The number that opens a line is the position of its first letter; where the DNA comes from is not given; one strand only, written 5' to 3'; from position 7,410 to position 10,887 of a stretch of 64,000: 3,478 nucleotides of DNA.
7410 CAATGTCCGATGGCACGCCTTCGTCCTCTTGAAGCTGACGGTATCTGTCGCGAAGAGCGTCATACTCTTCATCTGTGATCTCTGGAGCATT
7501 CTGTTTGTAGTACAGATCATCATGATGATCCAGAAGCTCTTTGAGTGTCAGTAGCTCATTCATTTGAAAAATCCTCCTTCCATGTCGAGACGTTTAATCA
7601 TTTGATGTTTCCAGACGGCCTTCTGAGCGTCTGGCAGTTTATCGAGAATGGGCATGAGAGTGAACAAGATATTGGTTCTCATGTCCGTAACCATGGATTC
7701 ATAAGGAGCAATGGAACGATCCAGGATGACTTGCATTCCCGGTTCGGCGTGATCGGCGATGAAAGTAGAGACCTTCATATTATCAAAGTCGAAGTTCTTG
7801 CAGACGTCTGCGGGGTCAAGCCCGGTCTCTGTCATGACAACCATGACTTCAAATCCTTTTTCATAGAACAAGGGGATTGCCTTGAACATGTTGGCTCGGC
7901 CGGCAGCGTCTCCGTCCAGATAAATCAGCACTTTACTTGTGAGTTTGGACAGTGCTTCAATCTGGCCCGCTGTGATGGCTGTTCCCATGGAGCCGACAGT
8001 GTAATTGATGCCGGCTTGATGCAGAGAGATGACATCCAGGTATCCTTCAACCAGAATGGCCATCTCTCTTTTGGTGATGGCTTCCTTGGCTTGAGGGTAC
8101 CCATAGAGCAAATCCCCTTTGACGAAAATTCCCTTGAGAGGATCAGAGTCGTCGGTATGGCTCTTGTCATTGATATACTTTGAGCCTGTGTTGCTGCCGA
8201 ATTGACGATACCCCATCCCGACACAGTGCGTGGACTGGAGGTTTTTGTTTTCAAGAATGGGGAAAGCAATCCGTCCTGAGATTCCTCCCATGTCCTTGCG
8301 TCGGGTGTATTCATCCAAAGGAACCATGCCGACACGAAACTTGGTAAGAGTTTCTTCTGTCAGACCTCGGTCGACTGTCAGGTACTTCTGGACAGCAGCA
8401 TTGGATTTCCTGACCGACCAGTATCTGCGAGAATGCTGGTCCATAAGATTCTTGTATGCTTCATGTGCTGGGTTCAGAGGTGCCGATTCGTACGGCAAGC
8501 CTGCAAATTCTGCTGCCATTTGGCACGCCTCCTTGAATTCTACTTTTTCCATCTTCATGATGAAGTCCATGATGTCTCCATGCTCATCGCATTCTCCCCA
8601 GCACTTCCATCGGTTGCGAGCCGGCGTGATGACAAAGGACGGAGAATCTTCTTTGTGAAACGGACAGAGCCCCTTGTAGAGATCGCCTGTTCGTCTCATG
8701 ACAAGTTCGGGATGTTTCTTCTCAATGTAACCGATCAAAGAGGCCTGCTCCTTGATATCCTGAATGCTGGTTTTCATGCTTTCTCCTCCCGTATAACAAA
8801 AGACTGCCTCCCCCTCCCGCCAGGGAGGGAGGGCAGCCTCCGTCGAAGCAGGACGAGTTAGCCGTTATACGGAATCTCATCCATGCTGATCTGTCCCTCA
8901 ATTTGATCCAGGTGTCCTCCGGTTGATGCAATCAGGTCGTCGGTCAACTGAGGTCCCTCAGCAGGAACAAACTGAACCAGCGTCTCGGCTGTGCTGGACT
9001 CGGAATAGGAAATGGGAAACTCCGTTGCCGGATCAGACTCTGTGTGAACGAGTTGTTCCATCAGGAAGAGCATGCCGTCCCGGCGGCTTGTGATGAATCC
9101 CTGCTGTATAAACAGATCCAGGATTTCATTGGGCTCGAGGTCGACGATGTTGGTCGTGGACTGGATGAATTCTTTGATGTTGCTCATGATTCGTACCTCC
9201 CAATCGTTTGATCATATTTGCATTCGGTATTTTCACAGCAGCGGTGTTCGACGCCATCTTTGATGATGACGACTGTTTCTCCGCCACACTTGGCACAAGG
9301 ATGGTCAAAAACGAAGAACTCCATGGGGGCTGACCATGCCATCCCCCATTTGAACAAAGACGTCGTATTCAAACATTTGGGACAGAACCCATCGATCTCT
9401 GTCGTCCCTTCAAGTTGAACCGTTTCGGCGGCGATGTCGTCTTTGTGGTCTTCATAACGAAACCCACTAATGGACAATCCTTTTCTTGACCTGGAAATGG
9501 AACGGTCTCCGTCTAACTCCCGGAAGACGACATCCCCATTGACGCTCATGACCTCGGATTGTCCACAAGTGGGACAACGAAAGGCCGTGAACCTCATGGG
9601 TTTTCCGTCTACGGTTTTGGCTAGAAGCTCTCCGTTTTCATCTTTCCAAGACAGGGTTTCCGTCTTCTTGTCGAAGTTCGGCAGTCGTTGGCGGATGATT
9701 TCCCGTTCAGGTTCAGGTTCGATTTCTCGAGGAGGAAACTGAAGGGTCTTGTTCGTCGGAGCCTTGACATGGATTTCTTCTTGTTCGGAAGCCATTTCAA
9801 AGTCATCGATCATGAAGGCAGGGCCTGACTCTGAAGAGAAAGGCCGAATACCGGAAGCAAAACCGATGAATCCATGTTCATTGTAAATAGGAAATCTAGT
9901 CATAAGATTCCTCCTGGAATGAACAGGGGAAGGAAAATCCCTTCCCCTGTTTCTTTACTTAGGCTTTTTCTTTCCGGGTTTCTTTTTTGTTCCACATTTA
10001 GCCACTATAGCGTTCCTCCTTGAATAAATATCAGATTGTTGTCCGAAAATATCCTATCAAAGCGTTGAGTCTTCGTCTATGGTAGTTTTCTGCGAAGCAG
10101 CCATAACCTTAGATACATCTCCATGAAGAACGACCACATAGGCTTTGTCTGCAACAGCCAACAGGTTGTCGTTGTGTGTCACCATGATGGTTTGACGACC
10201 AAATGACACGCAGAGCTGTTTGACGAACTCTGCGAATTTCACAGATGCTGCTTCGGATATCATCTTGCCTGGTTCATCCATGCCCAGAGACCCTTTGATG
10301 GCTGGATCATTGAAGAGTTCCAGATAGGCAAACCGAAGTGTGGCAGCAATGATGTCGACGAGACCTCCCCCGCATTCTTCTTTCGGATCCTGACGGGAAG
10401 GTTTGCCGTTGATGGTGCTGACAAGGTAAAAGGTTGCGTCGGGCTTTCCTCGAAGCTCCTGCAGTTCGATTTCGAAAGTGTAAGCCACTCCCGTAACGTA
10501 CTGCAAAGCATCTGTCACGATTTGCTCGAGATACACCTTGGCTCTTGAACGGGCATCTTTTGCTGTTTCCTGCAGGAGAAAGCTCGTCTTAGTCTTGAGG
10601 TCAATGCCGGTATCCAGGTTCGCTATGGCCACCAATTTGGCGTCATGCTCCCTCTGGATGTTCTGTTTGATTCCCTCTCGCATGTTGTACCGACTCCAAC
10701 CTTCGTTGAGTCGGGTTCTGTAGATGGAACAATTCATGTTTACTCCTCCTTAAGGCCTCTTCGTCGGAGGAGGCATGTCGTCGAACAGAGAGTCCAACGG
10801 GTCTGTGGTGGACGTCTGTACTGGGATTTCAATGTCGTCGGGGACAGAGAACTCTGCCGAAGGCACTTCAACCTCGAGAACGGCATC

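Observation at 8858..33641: Clamp-binding-like motif NPLDxL[F/L] recurs at the termini of at least six proteins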

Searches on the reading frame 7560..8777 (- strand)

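Call 64: search_protein_families(library=pfam, proteins=[window:7560-8777:-], max_evalue=0.001)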
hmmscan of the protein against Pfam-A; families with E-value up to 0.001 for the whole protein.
window:7560-8777:- (405 aa): 6 families
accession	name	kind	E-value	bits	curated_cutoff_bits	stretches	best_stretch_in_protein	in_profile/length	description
PF01807.25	Zn_ribbon_DnaG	-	1.9e-22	79.4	24.9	1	2-96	3-93/98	CHC2 zinc finger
PF13155.12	Toprim_2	-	4.3e-17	62.7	22.1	1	241-325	1-87/88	Toprim-like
PF13662.12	Toprim_4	-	7.9e-14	52.1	25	1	240-313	3-83/85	Toprim domain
PF01751.28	Toprim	-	1.8e-09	38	23.1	1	241-309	3-89/96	Toprim domain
PF08275.17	DNAG_N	-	7.7e-08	32.9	26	0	166-231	75-128/128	DNA primase catalytic core, N-terminal domain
PF13362.12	Toprim_3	-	8.3e-07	29.8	27.2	1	240-326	2-89/95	Toprim domain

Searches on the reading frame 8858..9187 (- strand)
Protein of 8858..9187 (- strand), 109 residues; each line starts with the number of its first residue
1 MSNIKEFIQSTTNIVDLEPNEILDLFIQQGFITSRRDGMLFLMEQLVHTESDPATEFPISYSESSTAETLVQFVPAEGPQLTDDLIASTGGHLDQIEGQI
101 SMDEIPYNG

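Call 5: search_protein_families(library=pfam, proteins=[window:8858-9187:-], max_evalue=0.01)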
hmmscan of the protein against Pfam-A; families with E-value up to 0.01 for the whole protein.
window:8858-9187:- (109 aa): 0 families

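Call 32: search_protein_families(library=phrogs, proteins=[window:8858-9187:-], max_evalue=0.001)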
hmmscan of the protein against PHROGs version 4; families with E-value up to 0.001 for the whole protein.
window:8858-9187:- (109 aa): 0 families

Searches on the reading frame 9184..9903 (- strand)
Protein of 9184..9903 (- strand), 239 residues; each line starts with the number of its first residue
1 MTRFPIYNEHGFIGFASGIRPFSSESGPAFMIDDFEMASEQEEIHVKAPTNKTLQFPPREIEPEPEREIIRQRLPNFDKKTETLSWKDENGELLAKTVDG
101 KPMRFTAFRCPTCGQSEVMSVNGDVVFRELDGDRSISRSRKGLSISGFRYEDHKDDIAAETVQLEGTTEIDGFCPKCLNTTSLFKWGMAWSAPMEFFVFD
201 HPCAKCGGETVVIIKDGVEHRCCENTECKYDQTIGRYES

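Call 64: search_protein_families(library=pfam, proteins=[window:9184-9903:-], max_evalue=0.001)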
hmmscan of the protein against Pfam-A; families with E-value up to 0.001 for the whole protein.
window:9184-9903:- (239 aa): 0 families

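Call 80: search_protein_families(library=phrogs, proteins=[window:9184-9903:-], max_evalue=0.001)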
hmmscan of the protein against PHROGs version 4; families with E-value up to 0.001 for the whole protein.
window:9184-9903:- (239 aa): 0 families

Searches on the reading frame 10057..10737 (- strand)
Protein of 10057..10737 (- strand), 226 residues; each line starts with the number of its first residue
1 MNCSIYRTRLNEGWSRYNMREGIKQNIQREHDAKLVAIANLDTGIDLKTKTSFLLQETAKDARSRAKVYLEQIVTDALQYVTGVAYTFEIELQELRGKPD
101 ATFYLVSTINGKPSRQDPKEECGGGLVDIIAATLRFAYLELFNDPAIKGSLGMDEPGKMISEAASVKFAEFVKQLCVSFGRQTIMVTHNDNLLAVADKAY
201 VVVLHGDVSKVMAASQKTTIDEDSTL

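Call 5: search_protein_families(library=pfam, proteins=[window:10057-10737:-], max_evalue=0.01)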
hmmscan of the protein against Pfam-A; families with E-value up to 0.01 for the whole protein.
window:10057-10737:- (226 aa): 0 families

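Call 32: search_protein_families(library=phrogs, proteins=[window:10057-10737:-], max_evalue=0.001)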
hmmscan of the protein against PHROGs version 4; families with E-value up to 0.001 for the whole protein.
window:10057-10737:- (226 aa): 1 family
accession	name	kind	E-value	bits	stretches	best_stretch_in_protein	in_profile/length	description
phrog_15167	-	other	2.4e-40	139.2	1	13-212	14-209/211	ATPase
